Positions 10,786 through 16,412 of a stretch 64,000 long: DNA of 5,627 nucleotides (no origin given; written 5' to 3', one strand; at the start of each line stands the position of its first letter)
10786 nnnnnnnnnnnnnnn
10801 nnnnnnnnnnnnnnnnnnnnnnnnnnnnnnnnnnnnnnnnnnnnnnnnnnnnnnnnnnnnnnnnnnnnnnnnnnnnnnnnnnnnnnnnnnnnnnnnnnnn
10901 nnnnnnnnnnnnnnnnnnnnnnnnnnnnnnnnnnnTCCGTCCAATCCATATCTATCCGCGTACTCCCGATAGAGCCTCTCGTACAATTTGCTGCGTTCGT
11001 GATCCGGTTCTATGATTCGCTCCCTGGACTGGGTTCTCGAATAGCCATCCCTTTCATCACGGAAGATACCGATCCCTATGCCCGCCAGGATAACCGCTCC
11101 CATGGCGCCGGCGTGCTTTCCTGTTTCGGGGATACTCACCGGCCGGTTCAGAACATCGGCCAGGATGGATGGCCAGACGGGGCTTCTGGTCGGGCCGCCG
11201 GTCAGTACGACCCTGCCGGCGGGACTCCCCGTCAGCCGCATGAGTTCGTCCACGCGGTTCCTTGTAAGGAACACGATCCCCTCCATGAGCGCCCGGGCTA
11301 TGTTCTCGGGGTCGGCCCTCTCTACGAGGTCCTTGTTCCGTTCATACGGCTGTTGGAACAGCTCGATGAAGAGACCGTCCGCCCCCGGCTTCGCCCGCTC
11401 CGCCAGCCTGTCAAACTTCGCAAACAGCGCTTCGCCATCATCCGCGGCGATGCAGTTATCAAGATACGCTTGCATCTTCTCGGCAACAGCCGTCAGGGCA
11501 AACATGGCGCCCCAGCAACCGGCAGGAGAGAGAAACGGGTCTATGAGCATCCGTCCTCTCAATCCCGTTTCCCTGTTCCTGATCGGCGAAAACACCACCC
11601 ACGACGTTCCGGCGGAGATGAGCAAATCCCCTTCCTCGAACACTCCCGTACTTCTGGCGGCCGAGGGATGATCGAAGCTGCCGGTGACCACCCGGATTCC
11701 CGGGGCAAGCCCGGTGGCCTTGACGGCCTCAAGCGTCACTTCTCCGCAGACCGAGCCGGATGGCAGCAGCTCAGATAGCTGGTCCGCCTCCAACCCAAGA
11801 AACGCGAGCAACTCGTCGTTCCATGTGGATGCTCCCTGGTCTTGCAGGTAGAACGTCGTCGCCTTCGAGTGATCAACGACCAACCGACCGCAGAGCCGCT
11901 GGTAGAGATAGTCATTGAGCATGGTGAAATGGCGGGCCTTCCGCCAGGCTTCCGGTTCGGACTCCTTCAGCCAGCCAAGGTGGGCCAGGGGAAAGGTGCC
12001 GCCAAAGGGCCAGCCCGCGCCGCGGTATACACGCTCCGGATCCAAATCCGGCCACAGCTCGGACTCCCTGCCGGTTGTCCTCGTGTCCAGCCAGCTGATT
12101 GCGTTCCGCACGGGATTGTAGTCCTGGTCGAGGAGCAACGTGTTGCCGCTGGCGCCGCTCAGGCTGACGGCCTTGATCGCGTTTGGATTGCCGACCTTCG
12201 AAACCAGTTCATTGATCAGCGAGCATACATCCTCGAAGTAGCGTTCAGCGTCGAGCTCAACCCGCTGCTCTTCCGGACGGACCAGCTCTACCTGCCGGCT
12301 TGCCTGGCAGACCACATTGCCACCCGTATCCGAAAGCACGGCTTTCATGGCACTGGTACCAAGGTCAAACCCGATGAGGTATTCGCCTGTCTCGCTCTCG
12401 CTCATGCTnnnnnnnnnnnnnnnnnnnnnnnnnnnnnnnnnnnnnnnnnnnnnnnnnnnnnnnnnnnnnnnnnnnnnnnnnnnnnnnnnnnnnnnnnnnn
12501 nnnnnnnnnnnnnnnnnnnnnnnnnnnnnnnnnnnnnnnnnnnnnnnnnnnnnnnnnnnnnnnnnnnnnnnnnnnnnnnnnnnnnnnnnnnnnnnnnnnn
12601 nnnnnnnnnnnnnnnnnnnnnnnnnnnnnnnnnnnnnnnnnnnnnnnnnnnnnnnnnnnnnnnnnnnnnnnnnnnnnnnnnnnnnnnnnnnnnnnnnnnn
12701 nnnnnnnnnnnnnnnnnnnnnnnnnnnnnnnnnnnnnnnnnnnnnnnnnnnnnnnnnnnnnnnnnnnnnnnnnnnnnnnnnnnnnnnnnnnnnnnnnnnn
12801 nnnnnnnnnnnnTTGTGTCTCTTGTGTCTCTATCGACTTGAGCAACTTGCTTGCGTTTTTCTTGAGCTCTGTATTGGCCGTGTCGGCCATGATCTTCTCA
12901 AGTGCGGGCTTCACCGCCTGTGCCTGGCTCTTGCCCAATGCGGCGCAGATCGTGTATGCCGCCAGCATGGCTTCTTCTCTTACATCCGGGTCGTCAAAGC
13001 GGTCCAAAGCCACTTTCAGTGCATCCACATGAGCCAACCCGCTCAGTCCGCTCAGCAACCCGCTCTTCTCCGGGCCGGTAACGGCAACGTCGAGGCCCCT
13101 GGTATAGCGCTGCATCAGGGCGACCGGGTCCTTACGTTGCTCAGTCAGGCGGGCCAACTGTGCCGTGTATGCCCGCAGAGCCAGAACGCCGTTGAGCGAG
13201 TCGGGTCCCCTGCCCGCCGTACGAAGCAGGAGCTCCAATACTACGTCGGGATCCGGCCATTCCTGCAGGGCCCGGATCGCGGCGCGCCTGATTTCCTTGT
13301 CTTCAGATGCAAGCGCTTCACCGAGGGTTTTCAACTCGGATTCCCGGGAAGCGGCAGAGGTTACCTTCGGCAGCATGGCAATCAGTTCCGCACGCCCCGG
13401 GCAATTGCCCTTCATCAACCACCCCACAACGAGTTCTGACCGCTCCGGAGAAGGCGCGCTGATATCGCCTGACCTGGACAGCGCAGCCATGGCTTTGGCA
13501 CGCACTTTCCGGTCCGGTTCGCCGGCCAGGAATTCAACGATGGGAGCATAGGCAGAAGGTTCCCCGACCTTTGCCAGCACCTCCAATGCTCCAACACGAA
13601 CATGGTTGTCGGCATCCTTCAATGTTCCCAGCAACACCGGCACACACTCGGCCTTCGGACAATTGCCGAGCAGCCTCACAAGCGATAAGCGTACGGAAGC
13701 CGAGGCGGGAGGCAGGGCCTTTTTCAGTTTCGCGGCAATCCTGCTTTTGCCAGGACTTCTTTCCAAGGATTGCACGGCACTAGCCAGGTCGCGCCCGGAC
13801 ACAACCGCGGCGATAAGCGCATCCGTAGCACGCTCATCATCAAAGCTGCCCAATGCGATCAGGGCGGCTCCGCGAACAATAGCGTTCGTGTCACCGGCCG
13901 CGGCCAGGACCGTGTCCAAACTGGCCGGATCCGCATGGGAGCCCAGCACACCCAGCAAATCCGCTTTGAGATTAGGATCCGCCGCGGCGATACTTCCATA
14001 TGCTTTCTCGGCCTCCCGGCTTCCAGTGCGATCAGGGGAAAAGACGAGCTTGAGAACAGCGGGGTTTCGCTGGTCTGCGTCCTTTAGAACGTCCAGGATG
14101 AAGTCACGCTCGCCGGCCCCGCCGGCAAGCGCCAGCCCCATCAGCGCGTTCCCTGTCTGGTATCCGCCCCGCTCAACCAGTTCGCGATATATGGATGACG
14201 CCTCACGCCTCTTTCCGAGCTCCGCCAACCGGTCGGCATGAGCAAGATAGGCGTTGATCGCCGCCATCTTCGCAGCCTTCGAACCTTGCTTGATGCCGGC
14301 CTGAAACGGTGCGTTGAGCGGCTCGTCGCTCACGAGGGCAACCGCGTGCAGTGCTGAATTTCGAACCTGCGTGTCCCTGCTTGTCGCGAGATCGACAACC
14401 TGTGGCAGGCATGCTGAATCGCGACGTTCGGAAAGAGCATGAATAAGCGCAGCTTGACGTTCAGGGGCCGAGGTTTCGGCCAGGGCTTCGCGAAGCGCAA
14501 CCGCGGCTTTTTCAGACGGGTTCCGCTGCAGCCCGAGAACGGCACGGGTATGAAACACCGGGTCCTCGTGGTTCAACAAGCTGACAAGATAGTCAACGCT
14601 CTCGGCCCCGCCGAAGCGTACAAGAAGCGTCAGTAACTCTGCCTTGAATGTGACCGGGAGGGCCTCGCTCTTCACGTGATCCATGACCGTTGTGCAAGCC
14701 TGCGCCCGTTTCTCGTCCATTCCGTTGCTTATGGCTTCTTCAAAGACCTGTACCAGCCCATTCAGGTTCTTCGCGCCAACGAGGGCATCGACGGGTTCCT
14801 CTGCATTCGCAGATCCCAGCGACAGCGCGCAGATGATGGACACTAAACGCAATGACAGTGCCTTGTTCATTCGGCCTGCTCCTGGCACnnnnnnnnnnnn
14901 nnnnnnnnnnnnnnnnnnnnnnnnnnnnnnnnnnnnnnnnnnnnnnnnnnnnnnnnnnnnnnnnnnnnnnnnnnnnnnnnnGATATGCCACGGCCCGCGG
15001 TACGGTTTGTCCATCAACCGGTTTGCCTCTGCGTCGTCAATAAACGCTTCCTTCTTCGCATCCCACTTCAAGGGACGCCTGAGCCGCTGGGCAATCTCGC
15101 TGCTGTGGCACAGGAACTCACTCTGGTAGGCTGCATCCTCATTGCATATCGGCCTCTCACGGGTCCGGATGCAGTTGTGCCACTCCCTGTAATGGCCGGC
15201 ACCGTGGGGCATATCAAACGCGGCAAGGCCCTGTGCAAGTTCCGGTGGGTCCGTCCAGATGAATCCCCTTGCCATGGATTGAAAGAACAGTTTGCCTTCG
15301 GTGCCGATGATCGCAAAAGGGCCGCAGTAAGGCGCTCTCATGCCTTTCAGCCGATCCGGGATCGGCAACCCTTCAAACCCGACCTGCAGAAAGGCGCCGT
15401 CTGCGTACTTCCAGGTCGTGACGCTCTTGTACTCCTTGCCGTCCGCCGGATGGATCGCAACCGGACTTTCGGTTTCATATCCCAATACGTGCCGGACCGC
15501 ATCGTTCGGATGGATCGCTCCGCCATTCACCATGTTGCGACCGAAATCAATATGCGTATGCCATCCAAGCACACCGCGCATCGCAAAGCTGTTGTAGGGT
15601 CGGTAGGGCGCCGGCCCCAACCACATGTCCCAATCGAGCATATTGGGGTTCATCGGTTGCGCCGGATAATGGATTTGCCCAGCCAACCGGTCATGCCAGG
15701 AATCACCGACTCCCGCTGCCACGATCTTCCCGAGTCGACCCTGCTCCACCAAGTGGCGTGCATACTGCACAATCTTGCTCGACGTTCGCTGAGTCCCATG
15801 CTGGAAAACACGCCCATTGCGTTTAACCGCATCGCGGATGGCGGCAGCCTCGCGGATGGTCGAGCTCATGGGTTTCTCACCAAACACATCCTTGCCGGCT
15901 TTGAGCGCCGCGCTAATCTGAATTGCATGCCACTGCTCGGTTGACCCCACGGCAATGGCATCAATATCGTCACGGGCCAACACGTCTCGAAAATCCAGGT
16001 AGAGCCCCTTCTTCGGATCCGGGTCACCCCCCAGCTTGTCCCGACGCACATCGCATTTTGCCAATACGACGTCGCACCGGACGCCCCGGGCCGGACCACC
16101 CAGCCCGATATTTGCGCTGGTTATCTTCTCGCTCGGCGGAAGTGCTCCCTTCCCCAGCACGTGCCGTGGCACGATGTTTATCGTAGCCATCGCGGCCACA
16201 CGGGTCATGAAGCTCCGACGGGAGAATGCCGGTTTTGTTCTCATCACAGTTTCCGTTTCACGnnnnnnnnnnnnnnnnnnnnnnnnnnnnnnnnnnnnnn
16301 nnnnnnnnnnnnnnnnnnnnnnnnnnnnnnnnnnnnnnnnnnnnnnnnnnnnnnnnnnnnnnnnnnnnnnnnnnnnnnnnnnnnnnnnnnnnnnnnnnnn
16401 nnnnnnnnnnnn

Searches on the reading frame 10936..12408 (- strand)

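Call 60: search_protein_families(library=pfam, proteins=[window:10936-12408:-], max_evalue=0.0001)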
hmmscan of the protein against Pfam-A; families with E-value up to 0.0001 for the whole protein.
window:10936-12408:- (491 aa): 3 families
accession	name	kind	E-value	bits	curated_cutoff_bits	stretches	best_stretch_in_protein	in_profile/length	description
PF00370.27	FGGY_N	-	7.1e-50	170.3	28.8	1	10-251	1-243/245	FGGY family of carbohydrate kinases, N-terminal domain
PF02782.22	FGGY_C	-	2.2e-19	70.5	27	1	321-444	83-196/198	FGGY family of carbohydrate kinases, C-terminal domain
PF01869.26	BcrAD_BadFG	-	1.9e-05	24.8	31.5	0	362-442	186-271/271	BadF/BadG/BcrA/BcrD ATPase family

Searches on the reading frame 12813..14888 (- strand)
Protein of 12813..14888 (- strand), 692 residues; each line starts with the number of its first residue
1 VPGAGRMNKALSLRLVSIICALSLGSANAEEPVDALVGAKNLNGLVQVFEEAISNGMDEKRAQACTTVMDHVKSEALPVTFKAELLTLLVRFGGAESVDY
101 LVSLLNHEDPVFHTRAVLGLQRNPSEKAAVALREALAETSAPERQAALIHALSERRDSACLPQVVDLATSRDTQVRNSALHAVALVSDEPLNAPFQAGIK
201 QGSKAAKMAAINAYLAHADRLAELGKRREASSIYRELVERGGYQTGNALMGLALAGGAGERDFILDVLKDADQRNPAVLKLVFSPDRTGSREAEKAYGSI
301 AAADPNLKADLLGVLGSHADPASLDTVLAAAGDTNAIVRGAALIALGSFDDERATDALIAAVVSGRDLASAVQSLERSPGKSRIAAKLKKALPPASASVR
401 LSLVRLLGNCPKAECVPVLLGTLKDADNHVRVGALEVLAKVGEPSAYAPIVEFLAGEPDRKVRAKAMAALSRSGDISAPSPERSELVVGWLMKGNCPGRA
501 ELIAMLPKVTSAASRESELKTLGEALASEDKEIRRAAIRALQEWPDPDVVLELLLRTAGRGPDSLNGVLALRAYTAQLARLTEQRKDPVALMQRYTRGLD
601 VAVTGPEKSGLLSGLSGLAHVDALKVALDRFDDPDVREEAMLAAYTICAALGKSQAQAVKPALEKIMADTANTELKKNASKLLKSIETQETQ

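Call 23: search_protein_families(library=pfam, proteins=[window:12813-14888:-], max_evalue=0.0001)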
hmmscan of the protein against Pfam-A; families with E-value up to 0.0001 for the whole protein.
window:12813-14888:- (692 aa): 5 families
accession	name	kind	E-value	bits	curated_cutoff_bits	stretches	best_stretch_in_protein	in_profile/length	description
PF13646.12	HEAT_2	-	3.7e-40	136.5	27.7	3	387-470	3-87/88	HEAT repeats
PF03130.22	HEAT_PBS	-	4.8e-09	36.3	20.9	0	338-362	1-25/27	PBS lyase HEAT-like repeat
PF11838.14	ERAP1_C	-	5.4e-09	36.3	38.2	0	38-184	79-239/318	ERAP1-like C-terminal domain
PF02985.28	HEAT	-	1.3e-08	34.8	23.5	0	325-349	3-27/31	HEAT repeat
PF13513.12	HEAT_EZ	-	1.2e-07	32.5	27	0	414-440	28-54/55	HEAT-like repeat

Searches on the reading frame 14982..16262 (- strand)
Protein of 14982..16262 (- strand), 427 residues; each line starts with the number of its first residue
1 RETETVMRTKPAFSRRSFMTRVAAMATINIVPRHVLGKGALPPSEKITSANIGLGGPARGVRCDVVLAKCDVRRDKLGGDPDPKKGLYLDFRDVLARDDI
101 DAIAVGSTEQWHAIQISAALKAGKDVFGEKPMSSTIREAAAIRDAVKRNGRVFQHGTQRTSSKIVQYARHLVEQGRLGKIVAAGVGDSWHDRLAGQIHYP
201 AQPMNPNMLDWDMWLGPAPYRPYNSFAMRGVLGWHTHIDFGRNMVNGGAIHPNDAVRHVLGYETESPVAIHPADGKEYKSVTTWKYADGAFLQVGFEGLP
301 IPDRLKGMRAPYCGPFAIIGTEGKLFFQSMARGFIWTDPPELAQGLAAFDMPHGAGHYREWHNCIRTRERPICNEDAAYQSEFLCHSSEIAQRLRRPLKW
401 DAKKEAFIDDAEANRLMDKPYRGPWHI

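Call 23: search_protein_families(library=pfam, proteins=[window:14982-16262:-], max_evalue=0.0001)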
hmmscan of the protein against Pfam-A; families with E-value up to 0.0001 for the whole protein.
window:14982-16262:- (427 aa): 2 families
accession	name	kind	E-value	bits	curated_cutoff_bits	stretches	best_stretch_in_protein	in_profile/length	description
PF19051.5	GFO_IDH_MocA_C2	-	1.5e-29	103.7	23.3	1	165-427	5-254/254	Oxidoreductase family, C-terminal alpha/beta domain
PF01408.29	GFO_IDH_MocA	-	6.9e-12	46.5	24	1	88-156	51-119/120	Oxidoreductase family, NAD-binding Rossmann fold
